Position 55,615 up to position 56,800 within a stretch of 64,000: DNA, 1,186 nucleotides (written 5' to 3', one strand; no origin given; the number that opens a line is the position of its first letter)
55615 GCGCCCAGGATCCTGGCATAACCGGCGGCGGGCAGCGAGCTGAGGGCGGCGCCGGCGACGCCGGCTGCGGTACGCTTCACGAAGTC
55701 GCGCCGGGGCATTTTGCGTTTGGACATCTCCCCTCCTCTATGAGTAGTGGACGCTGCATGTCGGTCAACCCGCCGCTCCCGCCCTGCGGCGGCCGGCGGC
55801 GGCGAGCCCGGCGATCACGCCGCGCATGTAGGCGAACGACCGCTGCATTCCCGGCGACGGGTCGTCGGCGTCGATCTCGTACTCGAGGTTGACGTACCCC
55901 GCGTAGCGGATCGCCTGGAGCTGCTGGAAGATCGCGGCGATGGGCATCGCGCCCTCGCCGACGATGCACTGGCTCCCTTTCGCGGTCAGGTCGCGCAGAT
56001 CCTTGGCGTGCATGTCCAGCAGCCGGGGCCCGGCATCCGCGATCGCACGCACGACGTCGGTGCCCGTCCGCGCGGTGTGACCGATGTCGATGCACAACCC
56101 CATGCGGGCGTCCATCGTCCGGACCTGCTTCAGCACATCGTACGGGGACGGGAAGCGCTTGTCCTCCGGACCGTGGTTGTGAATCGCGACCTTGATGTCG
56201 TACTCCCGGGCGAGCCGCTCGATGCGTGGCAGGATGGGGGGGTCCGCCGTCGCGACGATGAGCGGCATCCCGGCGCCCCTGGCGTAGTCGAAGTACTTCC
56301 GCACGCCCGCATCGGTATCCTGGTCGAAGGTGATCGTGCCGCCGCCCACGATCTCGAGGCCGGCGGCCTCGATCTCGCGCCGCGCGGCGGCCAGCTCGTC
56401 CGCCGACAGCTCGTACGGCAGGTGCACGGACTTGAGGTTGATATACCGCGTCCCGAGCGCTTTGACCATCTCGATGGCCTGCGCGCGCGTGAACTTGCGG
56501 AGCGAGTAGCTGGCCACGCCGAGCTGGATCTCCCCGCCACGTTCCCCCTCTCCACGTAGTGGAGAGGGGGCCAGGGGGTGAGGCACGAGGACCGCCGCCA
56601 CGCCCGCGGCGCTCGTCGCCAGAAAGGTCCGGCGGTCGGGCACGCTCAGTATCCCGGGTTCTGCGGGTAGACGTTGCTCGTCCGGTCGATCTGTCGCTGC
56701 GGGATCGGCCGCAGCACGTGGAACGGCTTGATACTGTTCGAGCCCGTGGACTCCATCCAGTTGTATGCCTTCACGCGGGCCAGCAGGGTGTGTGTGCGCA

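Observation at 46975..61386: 14.4-kb, 10-gene translationally coupled SusC/SusD operon combining periplasmic oxidoreductases, TIM-barrel, DUF1080, PmoA-like and uronate catabolism genes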

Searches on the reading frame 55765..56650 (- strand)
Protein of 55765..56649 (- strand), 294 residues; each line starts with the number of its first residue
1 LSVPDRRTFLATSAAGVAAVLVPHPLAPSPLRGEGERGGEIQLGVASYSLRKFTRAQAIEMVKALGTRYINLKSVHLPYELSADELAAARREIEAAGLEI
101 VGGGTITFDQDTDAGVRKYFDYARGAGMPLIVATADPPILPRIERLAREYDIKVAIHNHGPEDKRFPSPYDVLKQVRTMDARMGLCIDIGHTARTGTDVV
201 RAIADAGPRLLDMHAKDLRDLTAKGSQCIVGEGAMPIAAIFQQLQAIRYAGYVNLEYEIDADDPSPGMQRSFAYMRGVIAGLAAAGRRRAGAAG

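Call 4: search_protein_families(library=pfam, proteins=[window:55765-56650:-], max_evalue=0.001)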
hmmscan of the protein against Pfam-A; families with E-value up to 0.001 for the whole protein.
window:55765-56650:- (295 aa): 0 families

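Call 6: search_protein_families(library=pfam, proteins=[window:55765-56649:-], max_evalue=0.001)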
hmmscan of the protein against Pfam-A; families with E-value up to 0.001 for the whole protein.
window:55765-56649:- (294 aa): 2 families
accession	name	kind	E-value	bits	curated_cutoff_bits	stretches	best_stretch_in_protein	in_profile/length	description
PF01261.30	AP_endonuc_2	-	1.1e-17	65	31.1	1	61-276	3-247/249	Xylose isomerase-like TIM barrel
PF10518.14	TAT_signal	-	0.00096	19.4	22.7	1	5-23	3-21/21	TAT (twin-arginine translocation) pathway signal sequence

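Call 10: search_solved_structures(query=window:55765-56643:-, max_evalue=0.01)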
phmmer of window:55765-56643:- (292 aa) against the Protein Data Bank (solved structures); distinct sequences matched with E-value up to 0.01: 6.
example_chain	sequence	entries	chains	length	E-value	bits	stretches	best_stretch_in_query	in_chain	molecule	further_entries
3lmz_A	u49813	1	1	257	9.8e-40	140.1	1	26-276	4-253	Putative sugar isomerase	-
3p6l_A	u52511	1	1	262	1.3e-22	83.9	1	36-273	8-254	Sugar phosphate isomerase/epimerase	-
4kw2_A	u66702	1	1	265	3.2e-22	82.7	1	71-258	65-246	Uncharacterized protein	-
3wqo_A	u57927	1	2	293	2.1e-05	27.5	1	138-256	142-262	Uncharacterized protein MJ1311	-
6wn6_A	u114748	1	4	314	0.0025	20.7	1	228-274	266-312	3-keto-D-glucoside 4-epimerase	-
3cny_A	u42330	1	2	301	0.0038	20.1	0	143-265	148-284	Inositol catabolism protein IolE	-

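Call 50: search_protein_families(library=ncbifam, proteins=[window:55765-56643:-], max_evalue=0.00001)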
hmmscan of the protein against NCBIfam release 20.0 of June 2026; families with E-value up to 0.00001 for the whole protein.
window:55765-56643:- (292 aa): 1 family
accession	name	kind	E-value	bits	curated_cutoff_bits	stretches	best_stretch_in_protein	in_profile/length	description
TIGR04379.1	myo_inos_iolE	equivalog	2.3e-09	37.2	290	1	140-262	137-273/290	myo-inosose-2 dehydratase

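Call 64: find_homologous_proteins(query=window:55765-56643:-, max_evalue=0.00001)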
Query window:55765-56643:- (292 aa): 6823 proteins with E <= 0.00001 among 8000 candidates; the best 120 are listed.
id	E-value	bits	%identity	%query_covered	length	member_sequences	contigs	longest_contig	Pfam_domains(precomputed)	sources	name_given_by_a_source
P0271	2.6e-167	573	91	95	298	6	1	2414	PF01261.31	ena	-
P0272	1.7e-153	528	84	98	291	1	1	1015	PF01261.31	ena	-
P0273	1.7e-152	525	83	98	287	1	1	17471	PF01261.31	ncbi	-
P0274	5.3e-149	513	79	99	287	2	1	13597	PF01261.31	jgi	jgi:sugar phosphate isomerase/epimerase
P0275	8.1e-149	513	81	99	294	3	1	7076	PF01261.31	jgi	jgi:sugar phosphate isomerase/epimerase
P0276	1.4e-147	509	81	98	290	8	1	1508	PF01261.31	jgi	-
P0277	1.5e-147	509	80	98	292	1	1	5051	PF01261.31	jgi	jgi:sugar phosphate isomerase/epimerase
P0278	8.7e-147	506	78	98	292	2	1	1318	PF01261.31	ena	-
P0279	1.9e-146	505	81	98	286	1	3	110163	PF01261.31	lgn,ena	-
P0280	2.7e-146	505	79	98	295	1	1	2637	PF01261.31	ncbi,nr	ncbi:MAG: sugar phosphate isomerase/epimerase [Gemmatimonadetes bacterium]|nr:MAG: sugar phosphate i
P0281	3.2e-146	504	82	98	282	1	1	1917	PF01261.31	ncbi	-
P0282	3.5e-146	504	81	98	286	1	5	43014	PF01261.31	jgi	jgi:sugar phosphate isomerase/epimerase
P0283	6.7e-146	503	80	98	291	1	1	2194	PF01261.31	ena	-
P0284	1.1e-145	503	81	98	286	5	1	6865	PF01261.31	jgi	-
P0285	1.2e-145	502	81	98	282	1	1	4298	PF01261.31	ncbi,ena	-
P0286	1.2e-145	502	78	98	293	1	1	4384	PF01261.31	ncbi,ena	-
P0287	3.0e-145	501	81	98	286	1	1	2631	PF01261.31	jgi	-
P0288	3.4e-145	501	78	98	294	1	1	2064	PF01261.31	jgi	jgi:sugar phosphate isomerase/epimerase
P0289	5.0e-145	500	81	98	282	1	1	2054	PF01261.31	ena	-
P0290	5.3e-145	500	81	98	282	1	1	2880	PF01261.31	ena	-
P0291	8.8e-145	500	80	98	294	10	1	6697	PF01261.31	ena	-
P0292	9.3e-145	499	79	99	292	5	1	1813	PF01261.31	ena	-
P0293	1.3e-144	499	81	98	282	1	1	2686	PF01261.31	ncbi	-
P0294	3.8e-144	497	81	98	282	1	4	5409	PF01261.31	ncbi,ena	-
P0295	3.9e-144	497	78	99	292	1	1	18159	PF01261.31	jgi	jgi:sugar phosphate isomerase/epimerase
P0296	8.1e-144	496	81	98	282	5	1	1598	PF01261.31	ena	-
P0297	8.9e-144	496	78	98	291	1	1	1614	PF01261.31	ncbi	-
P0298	9.1e-144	496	80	98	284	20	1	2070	PF01261.31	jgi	-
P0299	9.3e-144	496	80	98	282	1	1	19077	PF01261.31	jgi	-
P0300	1.3e-143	496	80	98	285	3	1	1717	PF01261.31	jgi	jgi:sugar phosphate isomerase/epimerase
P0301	1.3e-143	496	80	98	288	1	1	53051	PF01261.31,PF10518.15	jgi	jgi:sugar phosphate isomerase/epimerase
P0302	1.4e-143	496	79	98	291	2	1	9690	PF01261.31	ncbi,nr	ncbi:MAG TPA: sugar phosphate isomerase/epimerase [Gemmatimonadales bacterium]|nr:sugar phosphate is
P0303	1.4e-143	496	81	96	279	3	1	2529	PF01261.31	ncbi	-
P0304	1.8e-143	495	80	98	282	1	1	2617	PF01261.31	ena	-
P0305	2.0e-143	495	79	98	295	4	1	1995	PF01261.31,PF10518.15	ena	-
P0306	2.2e-143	495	79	98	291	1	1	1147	PF01261.31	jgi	-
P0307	3.1e-143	494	79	99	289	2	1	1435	PF01261.31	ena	-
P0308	5.3e-143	494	79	98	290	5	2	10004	PF01261.31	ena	-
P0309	6.8e-143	493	79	97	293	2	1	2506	PF01261.31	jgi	-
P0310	7.5e-143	493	79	97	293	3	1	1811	PF01261.31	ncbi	-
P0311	8.0e-143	493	81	99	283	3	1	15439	PF01261.31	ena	-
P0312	9.6e-143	493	79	98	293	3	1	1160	PF01261.31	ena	-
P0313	1.8e-142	492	80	99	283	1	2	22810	PF01261.31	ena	-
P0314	1.9e-142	492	80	98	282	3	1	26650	PF01261.31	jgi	-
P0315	2.0e-142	492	80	97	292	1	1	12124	PF01261.31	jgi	jgi:sugar phosphate isomerase/epimerase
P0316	2.1e-142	492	79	97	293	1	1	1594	PF01261.31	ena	-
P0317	2.8e-142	491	80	98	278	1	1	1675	PF01261.31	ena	-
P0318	3.2e-142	491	80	97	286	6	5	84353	PF01261.31,PF10518.15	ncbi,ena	-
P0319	3.4e-142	491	81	98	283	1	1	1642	PF01261.31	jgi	-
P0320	3.2e-141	488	84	89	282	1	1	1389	PF01261.31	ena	-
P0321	7.8e-141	487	85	87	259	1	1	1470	PF01261.31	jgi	jgi:sugar phosphate isomerase/epimerase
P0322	1.1e-140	486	76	99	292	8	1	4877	PF01261.31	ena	-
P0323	1.3e-140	486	80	98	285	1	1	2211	PF01261.31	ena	-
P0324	1.6e-140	486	79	97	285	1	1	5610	PF01261.31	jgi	jgi:sugar phosphate isomerase/epimerase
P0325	1.6e-140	486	78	97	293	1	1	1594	PF01261.31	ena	-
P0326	8.4e-140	483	79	98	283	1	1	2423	PF01261.31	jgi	jgi:sugar phosphate isomerase/epimerase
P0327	8.5e-140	483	77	97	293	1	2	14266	PF01261.31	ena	-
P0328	8.5e-140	483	78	96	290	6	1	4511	PF01261.31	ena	-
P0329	1.1e-139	483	78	99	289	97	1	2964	PF01261.31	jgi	-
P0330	1.5e-139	482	86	85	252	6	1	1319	PF01261.31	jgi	-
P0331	1.6e-139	482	82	90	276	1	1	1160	PF01261.31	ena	-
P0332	1.8e-139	482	85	85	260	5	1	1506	PF01261.31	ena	-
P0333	2.9e-139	481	78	98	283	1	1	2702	PF01261.31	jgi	jgi:sugar phosphate isomerase/epimerase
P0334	3.6e-139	481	76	98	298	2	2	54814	PF01261.31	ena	-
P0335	3.7e-139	481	78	98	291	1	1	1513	PF01261.31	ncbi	-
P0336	6.6e-138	477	87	85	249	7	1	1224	PF01261.31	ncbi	-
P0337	1.0e-137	476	75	98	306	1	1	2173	PF01261.31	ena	-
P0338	1.2e-137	476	75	99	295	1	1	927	PF01261.31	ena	-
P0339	1.9e-137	476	77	98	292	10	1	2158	PF01261.31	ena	-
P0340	2.2e-137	475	77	96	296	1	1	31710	PF01261.31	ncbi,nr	ncbi:MAG TPA: sugar phosphate isomerase/epimerase [Gemmatimonadales bacterium]|nr:sugar phosphate is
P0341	3.2e-137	475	85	86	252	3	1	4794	PF01261.31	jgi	jgi:sugar phosphate isomerase/epimerase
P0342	5.0e-137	474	84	85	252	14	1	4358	PF01261.31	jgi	-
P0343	5.5e-137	474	77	96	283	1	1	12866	PF01261.31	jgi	-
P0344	5.5e-137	474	85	84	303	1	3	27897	PF01261.31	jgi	jgi:sugar phosphate isomerase/epimerase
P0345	1.4e-136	473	83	88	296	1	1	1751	PF01261.31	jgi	jgi:sugar phosphate isomerase/epimerase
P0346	2.5e-136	472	84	85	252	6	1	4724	PF01261.31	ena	-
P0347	3.2e-136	471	76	98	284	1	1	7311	PF01261.31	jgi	-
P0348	3.3e-136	471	77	98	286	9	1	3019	PF01261.31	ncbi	-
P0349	9.8e-136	470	84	85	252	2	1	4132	PF01261.31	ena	-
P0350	4.2e-135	468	77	98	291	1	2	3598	PF01261.31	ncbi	-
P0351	6.0e-135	467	84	85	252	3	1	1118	PF01261.31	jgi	-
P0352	7.2e-135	467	83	86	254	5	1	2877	PF01261.31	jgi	jgi:sugar phosphate isomerase/epimerase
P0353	8.7e-135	467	76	97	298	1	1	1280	PF01261.31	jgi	jgi:sugar phosphate isomerase/epimerase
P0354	1.2e-134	466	77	97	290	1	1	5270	PF01261.31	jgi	jgi:sugar phosphate isomerase/epimerase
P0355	1.7e-134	466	85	85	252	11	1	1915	PF01261.31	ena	-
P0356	2.1e-134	466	82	88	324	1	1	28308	PF01261.31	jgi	jgi:sugar phosphate isomerase/epimerase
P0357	3.3e-134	465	81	87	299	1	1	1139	PF01261.31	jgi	jgi:sugar phosphate isomerase/epimerase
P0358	3.9e-134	465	76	98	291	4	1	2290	PF01261.31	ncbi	-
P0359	4.3e-134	465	82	86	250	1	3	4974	PF01261.31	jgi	-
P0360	1.0e-133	463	84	84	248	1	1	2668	PF01261.31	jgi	-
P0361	1.0e-133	463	74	99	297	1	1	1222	PF01261.31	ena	-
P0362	2.2e-133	462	83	85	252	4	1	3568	PF01261.31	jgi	jgi:sugar phosphate isomerase/epimerase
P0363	2.3e-133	462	74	93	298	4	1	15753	PF01261.31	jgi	jgi:sugar phosphate isomerase/epimerase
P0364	2.6e-133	462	73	99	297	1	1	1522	PF01261.31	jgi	-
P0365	3.1e-133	462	83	85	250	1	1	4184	PF01261.31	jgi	jgi:sugar phosphate isomerase/epimerase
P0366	3.2e-133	462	75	96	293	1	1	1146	PF01261.31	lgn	-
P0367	3.2e-133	462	82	86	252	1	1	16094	PF01261.31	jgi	jgi:sugar phosphate isomerase/epimerase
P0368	3.7e-133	461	75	98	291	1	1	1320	PF01261.31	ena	-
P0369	5.4e-133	461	79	88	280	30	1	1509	PF01261.31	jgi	-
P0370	9.5e-133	460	79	89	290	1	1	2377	PF01261.31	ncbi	-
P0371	1.5e-132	459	84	85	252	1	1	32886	PF01261.31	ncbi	ncbi:MAG TPA: sugar phosphate isomerase/epimerase [Gemmatimonadales bacterium]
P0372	1.8e-132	459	73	98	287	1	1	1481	PF01261.31,PF10518.15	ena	-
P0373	3.0e-132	458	75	97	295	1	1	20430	PF01261.31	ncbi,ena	-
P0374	7.4e-132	457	75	96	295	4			PF01261.31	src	-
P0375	7.7e-132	457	84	84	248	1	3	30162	PF01261.31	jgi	jgi:sugar phosphate isomerase/epimerase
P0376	8.0e-132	457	83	87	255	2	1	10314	PF01261.31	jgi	jgi:sugar phosphate isomerase/epimerase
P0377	1.4e-131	456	83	83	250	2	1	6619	PF01261.31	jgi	jgi:sugar phosphate isomerase/epimerase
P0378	1.8e-131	456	76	96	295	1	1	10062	PF01261.31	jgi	jgi:sugar phosphate isomerase/epimerase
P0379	2.1e-131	456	74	98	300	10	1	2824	PF01261.31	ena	-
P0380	4.4e-131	455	74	97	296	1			PF01261.31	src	-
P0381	5.4e-131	454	75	93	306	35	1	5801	PF01261.31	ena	-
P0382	7.0e-131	454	73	97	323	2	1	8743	PF01261.31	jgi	jgi:sugar phosphate isomerase/epimerase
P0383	1.0e-130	453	74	97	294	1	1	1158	PF01261.31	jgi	-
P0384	1.1e-130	453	73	97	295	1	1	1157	PF01261.31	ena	-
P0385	1.6e-130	453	74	95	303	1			PF01261.31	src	-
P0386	1.7e-130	453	74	97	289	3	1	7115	PF01261.31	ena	-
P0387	2.8e-130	452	80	85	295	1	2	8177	PF01261.31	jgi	jgi:sugar phosphate isomerase/epimerase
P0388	3.0e-130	452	74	97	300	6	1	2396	PF01261.31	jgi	-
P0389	3.7e-130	452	79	84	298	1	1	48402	PF01261.31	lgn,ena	-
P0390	4.0e-130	451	73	97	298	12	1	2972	PF01261.31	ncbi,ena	-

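Call 67: search_solved_structures(query=A3, max_evalue=10)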
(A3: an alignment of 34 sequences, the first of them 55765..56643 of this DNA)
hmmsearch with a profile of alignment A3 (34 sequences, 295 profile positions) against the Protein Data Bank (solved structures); distinct sequences matched with E-value up to 10: 16.
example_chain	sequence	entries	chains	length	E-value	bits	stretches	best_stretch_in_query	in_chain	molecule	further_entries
3lmz_A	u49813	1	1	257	3.4e-49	171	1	39-281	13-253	Putative sugar isomerase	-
3p6l_A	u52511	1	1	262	2.6e-30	109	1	39-278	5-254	Sugar phosphate isomerase/epimerase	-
4kw2_A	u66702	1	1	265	1.4e-27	100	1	66-269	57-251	Uncharacterized protein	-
3wqo_A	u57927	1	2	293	1.4e-06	31.1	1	141-260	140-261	Uncharacterized protein MJ1311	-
6wn6_A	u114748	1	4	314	8.2e-05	25.3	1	233-280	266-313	3-keto-D-glucoside 4-epimerase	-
3cny_A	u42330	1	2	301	0.0014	21.3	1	148-277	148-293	Inositol catabolism protein IolE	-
8z1i_A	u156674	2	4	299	0.003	20.1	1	142-265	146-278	Art22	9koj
7bvr_A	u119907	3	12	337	0.014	18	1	140-216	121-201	AP_endonuc_2 domain-containing protein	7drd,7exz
5zhz_A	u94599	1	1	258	0.014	18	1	155-238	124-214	Probable endonuclease 4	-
8xix_A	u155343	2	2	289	0.039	16.5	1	228-259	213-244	D-tagatose 3-epimerase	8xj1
8xiv_A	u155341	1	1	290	0.039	16.5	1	228-259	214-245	D-tagatose 3-epimerase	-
3n0w_A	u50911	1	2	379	0.044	16.3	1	90-151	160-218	ABC branched chain amino acid family transporter, periplasmic ligand binding protein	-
7xrf_A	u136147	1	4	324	0.048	16.2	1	140-216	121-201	AP_endonuc_2 domain-containing protein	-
9m3a_A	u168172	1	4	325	0.049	16.2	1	138-192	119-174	Xylose isomerase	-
2zds_A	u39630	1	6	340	0.28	13.7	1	233-273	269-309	Putative DNA-binding protein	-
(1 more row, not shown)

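Call 72: predict_structure(alignment_id=A3)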
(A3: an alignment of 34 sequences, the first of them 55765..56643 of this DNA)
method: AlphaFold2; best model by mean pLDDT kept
length: 292 residues; sequences in the alignment: 34
mean_pLDDT: 82.8   pTM: 0.79
mean pLDDT of the five models: 82.8, 81.9, 81.2, 81.0, 80.2
residues with pLDDT >= 90: 166; 70-90: 65; 50-70: 20; < 50: 41
segments of 3 or more residues with pLDDT < 50: 1-36, 227-230
pLDDT, mean of each block of 10 residues (from residue 1): 39 38 40 57 91 95 95 88 95 96 90 96 95 95 98 90 91 97 93 91 97 71 50 84 93 87 90 90 74 57
secondary structure, 60 per line:
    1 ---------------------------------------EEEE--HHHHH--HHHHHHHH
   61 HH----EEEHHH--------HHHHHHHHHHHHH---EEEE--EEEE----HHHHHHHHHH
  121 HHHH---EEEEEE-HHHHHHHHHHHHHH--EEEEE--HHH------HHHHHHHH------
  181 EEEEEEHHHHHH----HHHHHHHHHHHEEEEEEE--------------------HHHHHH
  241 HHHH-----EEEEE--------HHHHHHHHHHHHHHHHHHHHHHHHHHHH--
elements in order: E40-43 H46-50 H53-62 E67-69 H81-93 E97-100 E103-106 H111-124 E128-133 H135-148 E151-155 H167-174 E181-186 H187-192 H197-207 E208-214 H235-244 E250-254 H263-290

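Call 74: fold_search(model_id=the predicted structure, library=pdb)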
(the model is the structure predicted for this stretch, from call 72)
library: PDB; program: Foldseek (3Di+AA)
matches with E <= 10: 1661; with E <= 0.001: 151
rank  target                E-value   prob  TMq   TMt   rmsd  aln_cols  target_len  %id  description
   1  3lmz                  8.8e-20  1.00  0.72  0.83   6.3       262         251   29  Crystal structure of Putative sugar isomerase. (YP_001305105.1) from Parabacteroides distasonis ATCC 8503 at 1.44 A reso (released 2010-02-23)
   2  3p6l                  1.1e-15  1.00  0.73  0.81   3.9       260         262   22  Crystal structure of a Sugar phosphate isomerase/epimerase (BDI_1903) from Parabacteroides distasonis ATCC 8503 at 1.85  (released 2010-12-08)
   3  4kw2                  9.8e-15  1.00  0.65  0.77   3.9       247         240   25  Crystal structure of a Putative uncharacterized protein (BDI_1873) from Parabacteroides distasonis ATCC 8503 at 2.32 A r (released 2013-07-03)
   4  7vpf_A                7.1e-11  1.00  0.62  0.66   4.6       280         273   18  Crystal structure of a novel putative sugar isomerase from the psychrophilic bacterium Paenibacillus sp. R4 (released 2021-12-29)
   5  3cqi_B                5.0e-10  1.00  0.65  0.69   4.2       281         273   16  Crystal Structure of L-xylulose-5-phosphate 3-epimerase UlaE (form B) complex with sulfate (released 2008-11-25)
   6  4pfh_A                1.1e-09  1.00  0.64  0.63   4.2       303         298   16  Crystal structure of engineered D-tagatose 3-epimerase PcDTE-IDF8 (released 2014-10-22)
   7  8xix                  1.2e-09  1.00  0.64  0.64   4.7       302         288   16  KeDt3e within Co (released 2024-12-25)
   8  3cqi_A                1.4e-09  1.00  0.68  0.71   4.0       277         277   16  Crystal Structure of L-xylulose-5-phosphate 3-epimerase UlaE (form B) complex with sulfate (released 2008-11-25)
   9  6wn6_B                1.4e-09  1.00  0.61  0.67   4.2       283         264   16  Crystal structure of 3-keto-D-glucoside 4-epimerase, YcjR, from E. coli, apo form (released 2020-06-10)
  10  3cqj_A                1.5e-09  1.00  0.66  0.69   4.2       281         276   15  Crystal Structure of L-xylulose-5-phosphate 3-epimerase UlaE (form B) complex with Zn2+ (released 2008-11-25)
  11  6wn6_A                1.5e-09  1.00  0.61  0.67   4.3       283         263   16  Crystal structure of 3-keto-D-glucoside 4-epimerase, YcjR, from E. coli, apo form (released 2020-06-10)
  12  4pgl_B                1.7e-09  1.00  0.63  0.64   4.3       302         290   16  Crystal structure of engineered D-tagatose 3-epimerase PcDTE-ILS6 (released 2014-10-22)
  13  8xiv                  1.8e-09  1.00  0.65  0.65   4.1       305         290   15  Production of D-psicose (released 2024-12-25)
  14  3qc0                  1.9e-09  1.00  0.65  0.69   3.9       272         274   18  Crystal structure of a sugar isomerase (SMc04130) from SINORHIZOBIUM MELILOTI 1021 at 1.45 A resolution (released 2011-04-06)
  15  8un2_A                2.2e-09  1.00  0.63  0.44   4.4       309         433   16  Microbacterium testaceum C-glucosyl deglycosidase (CGD), wild type (cryo-EM) (released 2025-04-23)
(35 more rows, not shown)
